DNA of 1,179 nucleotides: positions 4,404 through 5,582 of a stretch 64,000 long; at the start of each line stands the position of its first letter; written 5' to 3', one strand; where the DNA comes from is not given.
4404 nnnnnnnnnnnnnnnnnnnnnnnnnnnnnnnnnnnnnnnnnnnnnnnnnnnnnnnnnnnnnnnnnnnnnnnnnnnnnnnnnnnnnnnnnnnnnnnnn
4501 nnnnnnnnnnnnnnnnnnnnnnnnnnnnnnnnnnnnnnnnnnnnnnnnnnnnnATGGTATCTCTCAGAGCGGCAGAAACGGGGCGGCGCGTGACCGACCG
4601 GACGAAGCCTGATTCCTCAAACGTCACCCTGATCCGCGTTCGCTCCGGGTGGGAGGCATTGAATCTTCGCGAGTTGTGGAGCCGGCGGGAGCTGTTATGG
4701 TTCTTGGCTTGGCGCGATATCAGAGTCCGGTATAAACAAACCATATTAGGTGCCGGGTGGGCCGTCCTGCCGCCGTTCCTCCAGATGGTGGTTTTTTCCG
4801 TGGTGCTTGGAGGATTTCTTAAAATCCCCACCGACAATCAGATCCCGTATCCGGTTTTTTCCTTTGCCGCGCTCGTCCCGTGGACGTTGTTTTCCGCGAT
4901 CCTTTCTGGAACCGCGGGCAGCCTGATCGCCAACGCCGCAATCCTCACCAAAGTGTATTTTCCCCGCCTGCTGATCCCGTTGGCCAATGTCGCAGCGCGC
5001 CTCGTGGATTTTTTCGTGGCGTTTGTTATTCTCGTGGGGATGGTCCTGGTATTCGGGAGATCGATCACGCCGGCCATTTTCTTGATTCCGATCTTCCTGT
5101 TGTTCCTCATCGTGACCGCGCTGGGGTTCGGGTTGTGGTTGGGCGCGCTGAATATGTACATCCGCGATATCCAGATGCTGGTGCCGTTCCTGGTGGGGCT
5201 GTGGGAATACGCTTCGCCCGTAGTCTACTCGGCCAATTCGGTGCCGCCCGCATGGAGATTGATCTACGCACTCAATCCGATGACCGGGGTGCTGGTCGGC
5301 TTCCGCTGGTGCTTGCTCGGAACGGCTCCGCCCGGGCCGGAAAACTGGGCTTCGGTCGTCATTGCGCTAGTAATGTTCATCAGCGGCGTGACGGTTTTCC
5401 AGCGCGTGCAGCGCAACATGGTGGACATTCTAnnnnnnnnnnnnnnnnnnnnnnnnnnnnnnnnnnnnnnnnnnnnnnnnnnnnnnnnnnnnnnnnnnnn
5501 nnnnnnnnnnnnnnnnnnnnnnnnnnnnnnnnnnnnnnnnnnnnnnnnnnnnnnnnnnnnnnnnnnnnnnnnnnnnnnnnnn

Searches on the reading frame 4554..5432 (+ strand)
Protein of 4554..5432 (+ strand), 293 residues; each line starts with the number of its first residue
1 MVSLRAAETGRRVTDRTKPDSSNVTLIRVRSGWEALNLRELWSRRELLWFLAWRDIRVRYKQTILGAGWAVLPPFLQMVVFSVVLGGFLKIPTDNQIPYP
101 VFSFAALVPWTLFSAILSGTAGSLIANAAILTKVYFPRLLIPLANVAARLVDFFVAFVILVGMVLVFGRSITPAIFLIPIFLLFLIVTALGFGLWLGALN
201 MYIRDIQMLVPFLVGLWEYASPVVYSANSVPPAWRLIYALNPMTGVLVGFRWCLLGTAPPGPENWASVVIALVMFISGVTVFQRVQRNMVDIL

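Call 73: search_protein_families(library=pfam, proteins=[window:4554-5432:+], max_evalue=0.01)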
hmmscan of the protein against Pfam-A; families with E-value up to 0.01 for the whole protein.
window:4554-5432:+ (293 aa): 1 family
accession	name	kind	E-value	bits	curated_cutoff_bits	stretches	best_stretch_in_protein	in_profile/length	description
PF01061.29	ABC2_membrane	-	4.5e-16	59.5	26.9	1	47-254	2-210/211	ABC-2 type transporter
